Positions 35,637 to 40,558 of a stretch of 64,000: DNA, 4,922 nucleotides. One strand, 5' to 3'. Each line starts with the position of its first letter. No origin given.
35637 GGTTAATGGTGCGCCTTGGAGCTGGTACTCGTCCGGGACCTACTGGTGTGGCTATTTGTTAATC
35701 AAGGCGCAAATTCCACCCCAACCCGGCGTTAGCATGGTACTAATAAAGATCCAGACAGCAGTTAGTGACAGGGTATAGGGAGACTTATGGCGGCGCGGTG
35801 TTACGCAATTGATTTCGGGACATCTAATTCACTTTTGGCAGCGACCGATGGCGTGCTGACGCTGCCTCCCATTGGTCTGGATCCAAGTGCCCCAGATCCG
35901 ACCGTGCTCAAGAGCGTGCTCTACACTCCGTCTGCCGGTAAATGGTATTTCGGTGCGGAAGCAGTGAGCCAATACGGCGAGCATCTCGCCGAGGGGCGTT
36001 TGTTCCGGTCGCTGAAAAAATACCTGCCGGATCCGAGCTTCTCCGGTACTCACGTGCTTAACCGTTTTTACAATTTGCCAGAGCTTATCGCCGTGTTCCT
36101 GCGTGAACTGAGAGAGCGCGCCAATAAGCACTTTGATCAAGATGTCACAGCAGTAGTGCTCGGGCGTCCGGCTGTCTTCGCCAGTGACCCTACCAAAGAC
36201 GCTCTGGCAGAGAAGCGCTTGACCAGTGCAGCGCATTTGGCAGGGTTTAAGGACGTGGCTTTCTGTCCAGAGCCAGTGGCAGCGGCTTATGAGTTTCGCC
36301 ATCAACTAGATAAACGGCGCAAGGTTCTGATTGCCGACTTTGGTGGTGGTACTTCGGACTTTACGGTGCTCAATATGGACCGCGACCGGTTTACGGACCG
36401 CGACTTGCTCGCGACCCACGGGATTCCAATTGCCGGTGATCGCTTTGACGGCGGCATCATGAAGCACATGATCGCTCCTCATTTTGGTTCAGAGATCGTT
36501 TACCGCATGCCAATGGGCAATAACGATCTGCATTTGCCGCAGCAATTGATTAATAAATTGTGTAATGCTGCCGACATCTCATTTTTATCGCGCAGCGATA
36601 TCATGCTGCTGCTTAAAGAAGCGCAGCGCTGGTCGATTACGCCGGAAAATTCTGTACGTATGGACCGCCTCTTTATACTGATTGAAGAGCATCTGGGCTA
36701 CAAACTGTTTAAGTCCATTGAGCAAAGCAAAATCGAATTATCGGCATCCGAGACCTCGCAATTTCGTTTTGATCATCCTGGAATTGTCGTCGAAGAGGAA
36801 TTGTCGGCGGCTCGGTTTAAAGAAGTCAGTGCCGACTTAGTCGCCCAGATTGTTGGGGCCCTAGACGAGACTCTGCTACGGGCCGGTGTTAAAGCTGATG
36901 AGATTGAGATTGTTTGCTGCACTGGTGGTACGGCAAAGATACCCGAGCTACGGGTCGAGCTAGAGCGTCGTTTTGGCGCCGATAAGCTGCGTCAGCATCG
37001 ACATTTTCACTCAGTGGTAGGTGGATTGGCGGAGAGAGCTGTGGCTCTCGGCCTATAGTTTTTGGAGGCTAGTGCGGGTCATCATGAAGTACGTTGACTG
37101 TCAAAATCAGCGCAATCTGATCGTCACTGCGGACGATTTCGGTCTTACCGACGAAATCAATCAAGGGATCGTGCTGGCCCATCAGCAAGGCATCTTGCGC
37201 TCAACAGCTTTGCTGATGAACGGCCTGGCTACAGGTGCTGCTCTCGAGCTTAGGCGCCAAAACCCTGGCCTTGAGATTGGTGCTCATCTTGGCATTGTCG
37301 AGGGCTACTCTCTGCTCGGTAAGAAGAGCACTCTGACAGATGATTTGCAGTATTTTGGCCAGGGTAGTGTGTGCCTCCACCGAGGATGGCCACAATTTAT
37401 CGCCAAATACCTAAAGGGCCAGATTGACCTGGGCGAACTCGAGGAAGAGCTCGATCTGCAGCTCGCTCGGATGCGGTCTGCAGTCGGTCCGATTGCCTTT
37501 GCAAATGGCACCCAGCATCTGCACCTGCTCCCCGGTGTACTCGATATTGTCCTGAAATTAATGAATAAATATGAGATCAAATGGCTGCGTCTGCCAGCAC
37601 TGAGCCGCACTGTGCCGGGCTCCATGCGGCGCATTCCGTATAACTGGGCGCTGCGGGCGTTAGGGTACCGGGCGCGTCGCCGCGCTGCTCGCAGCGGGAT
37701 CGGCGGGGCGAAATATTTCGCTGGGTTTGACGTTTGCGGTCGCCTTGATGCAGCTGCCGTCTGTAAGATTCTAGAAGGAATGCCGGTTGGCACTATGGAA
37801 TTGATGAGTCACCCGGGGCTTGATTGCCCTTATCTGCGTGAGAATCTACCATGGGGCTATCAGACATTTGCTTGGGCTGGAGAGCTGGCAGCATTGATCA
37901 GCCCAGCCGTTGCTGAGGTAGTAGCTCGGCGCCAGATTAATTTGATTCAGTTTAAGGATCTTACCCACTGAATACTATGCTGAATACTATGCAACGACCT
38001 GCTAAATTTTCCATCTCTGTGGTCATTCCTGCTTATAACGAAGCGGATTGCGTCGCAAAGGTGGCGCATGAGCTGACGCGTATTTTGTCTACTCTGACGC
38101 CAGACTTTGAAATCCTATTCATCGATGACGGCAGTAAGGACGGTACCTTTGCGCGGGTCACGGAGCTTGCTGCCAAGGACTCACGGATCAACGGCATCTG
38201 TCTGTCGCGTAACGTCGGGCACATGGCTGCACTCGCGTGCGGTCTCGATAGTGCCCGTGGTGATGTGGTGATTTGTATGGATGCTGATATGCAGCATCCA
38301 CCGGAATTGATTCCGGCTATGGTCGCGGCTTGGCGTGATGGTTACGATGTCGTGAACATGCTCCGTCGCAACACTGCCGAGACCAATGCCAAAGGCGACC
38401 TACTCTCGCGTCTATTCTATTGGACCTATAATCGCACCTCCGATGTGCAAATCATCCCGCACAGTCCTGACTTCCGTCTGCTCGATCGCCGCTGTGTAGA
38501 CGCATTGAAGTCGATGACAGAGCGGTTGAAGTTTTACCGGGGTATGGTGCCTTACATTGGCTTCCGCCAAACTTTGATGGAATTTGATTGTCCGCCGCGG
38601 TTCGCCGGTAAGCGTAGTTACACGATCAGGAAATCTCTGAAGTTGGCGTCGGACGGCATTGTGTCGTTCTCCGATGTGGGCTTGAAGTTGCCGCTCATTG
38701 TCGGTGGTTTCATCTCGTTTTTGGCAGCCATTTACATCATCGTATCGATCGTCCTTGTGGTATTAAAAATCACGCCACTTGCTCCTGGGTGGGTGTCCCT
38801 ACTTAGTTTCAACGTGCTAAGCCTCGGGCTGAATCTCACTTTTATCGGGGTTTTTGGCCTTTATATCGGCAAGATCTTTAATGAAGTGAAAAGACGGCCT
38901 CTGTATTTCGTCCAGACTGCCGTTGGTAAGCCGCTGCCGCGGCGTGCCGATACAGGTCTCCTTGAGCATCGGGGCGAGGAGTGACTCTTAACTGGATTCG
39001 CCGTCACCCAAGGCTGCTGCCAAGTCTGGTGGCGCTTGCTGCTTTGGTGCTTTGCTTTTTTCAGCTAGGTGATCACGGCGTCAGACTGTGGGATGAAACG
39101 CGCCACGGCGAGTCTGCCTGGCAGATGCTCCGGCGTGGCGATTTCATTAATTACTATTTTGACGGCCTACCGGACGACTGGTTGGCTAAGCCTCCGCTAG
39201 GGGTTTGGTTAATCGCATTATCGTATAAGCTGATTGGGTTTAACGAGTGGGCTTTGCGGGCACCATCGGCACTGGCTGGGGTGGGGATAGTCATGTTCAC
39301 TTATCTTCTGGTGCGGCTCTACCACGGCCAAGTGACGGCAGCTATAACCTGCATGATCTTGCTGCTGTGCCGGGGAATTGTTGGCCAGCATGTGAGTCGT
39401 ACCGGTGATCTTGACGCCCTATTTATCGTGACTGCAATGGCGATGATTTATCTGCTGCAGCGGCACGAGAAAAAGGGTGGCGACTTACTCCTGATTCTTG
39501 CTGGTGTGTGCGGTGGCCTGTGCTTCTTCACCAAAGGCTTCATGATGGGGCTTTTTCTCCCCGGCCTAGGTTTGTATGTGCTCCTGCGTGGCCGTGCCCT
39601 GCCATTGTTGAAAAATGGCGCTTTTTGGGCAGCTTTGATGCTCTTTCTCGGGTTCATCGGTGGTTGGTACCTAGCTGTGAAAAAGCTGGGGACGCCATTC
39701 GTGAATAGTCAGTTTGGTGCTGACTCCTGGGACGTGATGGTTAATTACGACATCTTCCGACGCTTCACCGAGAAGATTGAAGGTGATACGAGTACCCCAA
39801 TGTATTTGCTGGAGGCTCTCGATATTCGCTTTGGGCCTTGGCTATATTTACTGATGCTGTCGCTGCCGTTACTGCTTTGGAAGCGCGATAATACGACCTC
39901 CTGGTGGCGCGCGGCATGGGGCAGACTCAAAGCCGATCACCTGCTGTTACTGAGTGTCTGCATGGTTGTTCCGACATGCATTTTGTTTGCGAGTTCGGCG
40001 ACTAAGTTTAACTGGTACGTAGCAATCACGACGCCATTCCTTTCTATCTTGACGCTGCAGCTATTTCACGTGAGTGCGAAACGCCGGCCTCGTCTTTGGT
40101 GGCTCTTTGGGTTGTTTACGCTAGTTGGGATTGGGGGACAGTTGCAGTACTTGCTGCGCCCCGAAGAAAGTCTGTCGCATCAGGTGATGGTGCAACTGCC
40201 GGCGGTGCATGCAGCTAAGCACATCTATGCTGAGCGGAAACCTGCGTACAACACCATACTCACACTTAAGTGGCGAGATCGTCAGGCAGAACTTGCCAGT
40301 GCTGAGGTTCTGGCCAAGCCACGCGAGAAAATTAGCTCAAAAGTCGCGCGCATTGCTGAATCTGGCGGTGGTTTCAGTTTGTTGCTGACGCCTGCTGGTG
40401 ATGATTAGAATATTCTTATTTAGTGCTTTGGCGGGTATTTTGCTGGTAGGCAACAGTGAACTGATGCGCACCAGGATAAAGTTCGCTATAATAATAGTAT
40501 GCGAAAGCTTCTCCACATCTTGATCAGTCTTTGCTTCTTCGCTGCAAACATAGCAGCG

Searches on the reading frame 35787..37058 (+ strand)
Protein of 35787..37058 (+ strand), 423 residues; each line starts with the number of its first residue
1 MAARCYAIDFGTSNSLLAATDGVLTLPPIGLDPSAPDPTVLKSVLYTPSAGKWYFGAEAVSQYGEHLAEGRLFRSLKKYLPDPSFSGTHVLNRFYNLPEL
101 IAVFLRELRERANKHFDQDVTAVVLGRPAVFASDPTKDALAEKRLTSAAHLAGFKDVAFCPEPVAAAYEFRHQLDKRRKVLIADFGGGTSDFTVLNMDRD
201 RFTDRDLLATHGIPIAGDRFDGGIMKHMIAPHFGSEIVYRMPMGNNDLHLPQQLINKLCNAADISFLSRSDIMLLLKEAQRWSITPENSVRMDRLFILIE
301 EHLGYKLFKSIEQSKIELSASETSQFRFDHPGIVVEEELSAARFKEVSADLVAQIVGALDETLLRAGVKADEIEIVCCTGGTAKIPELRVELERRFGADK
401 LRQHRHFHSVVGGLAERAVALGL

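Call 85: search_protein_families(library=pfam, proteins=[window:35787-37058:+], max_evalue=0.00001)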
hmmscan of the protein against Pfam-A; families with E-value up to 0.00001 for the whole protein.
window:35787-37058:+ (423 aa): 2 families
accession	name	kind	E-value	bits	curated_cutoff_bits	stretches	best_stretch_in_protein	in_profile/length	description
PF00012.26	HSP70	-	1.9e-23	83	20.6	2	93-230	106-236/599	Hsp70 protein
PF06723.19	MreB_Mbl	-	8.5e-09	35.1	27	1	124-229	90-189/327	MreB/Mbl protein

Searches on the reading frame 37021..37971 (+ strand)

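Call 85: search_protein_families(library=pfam, proteins=[window:37021-37971:+], max_evalue=0.00001)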
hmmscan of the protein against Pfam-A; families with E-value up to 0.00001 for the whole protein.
window:37021-37971:+ (316 aa): 1 family
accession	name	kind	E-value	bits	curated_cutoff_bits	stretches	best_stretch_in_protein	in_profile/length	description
PF04794.17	YdjC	-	1.8e-49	169.4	29.7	1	32-302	1-265/266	YdjC-like protein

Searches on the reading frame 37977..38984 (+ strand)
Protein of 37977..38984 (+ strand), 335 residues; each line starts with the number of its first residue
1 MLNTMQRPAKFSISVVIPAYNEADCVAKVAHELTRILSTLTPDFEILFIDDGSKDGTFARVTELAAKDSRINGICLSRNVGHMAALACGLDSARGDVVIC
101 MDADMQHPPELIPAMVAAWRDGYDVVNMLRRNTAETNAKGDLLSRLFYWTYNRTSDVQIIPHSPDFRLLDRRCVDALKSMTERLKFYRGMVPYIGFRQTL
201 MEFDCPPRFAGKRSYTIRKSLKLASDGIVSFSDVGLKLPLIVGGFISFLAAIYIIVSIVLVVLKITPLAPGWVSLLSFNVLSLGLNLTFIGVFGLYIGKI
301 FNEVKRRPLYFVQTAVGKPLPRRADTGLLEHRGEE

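Call 85: search_protein_families(library=pfam, proteins=[window:37977-38984:+], max_evalue=0.00001)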
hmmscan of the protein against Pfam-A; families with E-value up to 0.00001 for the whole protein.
window:37977-38984:+ (335 aa): 2 families
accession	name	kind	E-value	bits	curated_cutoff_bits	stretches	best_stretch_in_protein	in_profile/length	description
PF00535.33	Glycos_transf_2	-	3.1e-30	105.7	23.3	1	14-168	1-158/168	Glycosyl transferase family 2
PF13641.12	Glyco_tranf_2_3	-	1.4e-06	29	27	1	13-127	3-120/230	Glycosyltransferase like family 2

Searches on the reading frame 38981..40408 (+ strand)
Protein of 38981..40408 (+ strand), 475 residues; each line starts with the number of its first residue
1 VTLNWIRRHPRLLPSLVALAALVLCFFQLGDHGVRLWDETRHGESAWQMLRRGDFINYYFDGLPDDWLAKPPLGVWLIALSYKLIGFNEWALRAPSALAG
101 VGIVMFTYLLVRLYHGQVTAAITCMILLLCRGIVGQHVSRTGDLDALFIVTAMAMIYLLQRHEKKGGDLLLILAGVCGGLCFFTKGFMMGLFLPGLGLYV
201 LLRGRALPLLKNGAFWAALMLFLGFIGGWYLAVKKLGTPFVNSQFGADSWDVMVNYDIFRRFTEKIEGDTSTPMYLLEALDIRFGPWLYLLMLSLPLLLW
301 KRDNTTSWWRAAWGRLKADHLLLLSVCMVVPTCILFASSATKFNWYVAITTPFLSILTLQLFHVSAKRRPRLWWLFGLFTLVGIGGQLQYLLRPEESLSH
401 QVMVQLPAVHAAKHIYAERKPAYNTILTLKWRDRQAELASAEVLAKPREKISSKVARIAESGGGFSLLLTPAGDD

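Call 4: search_protein_families(library=pfam, proteins=[window:38981-40408:+], max_evalue=1)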
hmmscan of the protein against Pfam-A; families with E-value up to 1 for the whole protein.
window:38981-40408:+ (475 aa): 3 families
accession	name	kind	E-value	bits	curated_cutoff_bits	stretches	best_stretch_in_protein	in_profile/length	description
PF13231.12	PMT_2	-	1.7e-21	77.5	26.1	1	70-223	2-151/160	Dolichyl-phosphate-mannose-protein mannosyltransferase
PF02366.24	PMT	-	3.1e-10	40.5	22.7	1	17-233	3-236/245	Dolichyl-phosphate-mannose-protein mannosyltransferase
PF13567.11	DUF4131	-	0.0086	16.2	31.6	1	343-402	5-62/165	Domain of unknown function (DUF4131)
